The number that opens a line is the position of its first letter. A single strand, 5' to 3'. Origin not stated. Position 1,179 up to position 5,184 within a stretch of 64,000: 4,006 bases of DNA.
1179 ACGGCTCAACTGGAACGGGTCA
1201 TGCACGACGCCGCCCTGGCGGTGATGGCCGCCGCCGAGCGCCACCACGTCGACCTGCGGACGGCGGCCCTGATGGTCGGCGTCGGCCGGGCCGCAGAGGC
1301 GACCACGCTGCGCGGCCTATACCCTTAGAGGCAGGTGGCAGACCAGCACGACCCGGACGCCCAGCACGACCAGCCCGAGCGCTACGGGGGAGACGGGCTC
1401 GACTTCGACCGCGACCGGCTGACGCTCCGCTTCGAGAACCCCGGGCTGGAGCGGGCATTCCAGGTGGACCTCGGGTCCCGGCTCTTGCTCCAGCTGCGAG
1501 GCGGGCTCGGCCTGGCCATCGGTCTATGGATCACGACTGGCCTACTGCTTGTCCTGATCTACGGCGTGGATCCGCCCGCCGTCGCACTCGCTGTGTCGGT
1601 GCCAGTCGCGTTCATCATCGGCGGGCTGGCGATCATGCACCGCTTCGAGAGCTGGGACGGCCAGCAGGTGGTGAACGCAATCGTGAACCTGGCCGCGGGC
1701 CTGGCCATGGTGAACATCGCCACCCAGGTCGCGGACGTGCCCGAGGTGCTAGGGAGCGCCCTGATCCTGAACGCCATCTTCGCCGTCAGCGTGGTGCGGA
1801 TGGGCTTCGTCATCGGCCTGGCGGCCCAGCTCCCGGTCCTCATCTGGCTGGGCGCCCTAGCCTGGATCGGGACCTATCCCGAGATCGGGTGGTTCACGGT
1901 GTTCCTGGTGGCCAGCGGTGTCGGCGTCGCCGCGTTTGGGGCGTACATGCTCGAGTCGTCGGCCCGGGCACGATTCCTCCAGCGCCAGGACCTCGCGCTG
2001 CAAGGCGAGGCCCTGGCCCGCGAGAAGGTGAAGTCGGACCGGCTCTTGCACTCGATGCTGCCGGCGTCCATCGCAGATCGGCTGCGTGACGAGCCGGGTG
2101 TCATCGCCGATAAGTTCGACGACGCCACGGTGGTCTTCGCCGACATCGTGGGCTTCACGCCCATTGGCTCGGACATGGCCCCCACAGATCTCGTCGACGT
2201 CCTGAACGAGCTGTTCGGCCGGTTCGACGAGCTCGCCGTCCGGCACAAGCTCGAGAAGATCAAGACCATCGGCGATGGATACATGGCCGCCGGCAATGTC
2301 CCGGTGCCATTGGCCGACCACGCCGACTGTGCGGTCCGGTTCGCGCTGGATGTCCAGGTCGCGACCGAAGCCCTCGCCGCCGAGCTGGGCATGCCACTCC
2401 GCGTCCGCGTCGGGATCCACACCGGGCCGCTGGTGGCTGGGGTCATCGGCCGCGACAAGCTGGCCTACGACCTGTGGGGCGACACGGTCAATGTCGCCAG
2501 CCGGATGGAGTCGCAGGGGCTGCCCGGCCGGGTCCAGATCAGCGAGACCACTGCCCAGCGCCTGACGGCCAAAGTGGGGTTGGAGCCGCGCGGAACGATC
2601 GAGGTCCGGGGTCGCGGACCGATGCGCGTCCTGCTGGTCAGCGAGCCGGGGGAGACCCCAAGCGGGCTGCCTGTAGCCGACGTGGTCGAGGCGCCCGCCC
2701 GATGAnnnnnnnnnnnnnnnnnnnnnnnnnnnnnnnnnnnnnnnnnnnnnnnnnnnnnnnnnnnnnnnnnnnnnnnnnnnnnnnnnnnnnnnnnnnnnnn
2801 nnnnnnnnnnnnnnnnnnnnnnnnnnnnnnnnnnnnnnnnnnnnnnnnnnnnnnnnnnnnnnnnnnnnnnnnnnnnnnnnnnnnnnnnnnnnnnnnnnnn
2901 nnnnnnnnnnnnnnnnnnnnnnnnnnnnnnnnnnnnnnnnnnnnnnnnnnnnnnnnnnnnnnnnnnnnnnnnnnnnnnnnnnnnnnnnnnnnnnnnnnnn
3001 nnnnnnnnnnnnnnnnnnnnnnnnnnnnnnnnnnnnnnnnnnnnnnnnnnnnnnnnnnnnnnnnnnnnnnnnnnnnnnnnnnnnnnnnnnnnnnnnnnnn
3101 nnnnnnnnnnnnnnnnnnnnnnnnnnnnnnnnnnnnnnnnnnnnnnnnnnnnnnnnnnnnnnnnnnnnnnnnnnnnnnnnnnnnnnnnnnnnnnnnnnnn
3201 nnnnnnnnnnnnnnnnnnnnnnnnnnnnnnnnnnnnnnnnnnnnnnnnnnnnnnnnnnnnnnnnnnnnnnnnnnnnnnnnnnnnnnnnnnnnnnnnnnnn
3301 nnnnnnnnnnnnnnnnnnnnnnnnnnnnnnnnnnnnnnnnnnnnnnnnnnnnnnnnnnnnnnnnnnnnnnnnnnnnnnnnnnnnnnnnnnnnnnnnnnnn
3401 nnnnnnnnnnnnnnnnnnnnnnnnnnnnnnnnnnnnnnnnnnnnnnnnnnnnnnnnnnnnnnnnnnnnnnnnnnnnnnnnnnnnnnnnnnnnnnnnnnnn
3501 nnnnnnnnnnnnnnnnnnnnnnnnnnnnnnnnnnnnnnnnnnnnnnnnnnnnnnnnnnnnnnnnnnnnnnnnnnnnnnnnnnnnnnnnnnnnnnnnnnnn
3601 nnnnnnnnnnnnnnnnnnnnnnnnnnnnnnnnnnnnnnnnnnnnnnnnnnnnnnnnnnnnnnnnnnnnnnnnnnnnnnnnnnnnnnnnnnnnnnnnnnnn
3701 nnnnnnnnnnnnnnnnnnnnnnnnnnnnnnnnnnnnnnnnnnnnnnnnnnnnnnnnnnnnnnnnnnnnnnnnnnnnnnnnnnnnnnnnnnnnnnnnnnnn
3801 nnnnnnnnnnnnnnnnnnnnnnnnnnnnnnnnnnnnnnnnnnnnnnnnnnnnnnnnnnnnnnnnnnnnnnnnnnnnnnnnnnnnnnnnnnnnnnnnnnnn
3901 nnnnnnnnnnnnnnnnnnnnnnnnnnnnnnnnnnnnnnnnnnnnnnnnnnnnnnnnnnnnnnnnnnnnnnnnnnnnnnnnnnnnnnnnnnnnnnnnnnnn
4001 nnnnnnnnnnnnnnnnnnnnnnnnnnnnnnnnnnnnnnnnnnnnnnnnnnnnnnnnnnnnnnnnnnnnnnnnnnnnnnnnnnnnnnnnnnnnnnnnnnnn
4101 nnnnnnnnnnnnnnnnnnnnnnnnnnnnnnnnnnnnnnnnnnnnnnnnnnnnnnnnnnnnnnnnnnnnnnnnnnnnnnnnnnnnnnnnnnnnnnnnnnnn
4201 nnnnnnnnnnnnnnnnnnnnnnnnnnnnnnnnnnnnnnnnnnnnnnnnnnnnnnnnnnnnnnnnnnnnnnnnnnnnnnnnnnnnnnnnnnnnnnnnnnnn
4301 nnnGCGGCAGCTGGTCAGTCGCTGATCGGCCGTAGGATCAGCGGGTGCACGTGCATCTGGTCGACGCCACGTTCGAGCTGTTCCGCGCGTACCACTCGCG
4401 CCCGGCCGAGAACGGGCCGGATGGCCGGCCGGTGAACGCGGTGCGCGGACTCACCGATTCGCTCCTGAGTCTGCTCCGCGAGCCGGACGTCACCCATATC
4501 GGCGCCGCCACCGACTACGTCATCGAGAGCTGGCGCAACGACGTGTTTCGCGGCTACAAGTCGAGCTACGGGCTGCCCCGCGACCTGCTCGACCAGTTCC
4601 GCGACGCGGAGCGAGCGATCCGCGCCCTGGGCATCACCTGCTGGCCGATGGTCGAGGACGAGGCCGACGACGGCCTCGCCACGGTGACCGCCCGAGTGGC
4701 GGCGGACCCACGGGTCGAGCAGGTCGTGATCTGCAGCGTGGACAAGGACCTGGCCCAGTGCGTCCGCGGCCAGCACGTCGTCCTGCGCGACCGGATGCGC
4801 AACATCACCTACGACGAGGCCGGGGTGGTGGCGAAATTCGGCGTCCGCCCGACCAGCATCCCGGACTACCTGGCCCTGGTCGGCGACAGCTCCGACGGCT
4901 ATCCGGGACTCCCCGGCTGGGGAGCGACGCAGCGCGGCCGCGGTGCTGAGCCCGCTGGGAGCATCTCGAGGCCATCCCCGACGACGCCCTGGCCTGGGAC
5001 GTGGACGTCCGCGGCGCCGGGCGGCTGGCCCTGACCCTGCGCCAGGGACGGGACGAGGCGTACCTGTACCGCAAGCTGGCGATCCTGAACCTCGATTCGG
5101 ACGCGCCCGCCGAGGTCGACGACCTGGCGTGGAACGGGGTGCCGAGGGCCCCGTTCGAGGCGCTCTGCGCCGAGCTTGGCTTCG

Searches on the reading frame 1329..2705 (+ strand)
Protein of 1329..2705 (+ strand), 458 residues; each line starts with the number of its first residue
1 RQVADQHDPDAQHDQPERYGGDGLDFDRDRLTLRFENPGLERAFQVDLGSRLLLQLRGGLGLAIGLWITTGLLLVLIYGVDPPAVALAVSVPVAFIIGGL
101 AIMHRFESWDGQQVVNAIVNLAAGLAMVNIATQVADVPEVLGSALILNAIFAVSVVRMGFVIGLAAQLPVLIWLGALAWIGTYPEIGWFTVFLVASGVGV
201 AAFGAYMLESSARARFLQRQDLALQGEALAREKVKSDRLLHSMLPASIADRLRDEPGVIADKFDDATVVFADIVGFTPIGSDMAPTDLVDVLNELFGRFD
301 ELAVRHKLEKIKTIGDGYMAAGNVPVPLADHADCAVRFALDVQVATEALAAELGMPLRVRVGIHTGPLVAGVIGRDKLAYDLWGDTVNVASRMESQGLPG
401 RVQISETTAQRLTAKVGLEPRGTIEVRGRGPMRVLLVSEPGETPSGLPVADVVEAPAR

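Call 16: search_protein_families(library=pfam, proteins=[window:1329-2705:+], max_evalue=0.001)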
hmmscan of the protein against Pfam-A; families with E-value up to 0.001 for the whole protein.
window:1329-2705:+ (458 aa): 2 families
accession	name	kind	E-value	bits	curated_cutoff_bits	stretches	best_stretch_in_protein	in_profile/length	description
PF00211.25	Guanylate_cyc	-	1e-56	191.9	21.9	1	260-436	3-180/183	Adenylate and Guanylate cyclase catalytic domain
PF07701.20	HNOBA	-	0.00018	21.5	23.4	1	220-252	184-216/216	Heme NO binding associated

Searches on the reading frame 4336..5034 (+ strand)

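Call 16: search_protein_families(library=pfam, proteins=[window:4336-5034:+], max_evalue=0.001)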
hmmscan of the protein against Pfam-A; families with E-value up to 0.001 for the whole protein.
window:4336-5034:+ (232 aa): 2 families
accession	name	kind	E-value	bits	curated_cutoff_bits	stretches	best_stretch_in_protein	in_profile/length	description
PF02739.22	5_3_exonuc_N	-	2.2e-30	106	34.3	1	6-169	2-164/164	5'-3' exonuclease, N-terminal resolvase-like domain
PF01367.25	5_3_exonuc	-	6.5e-07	30.2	40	1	170-197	1-28/97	5'-3' exonuclease, C-terminal SAM fold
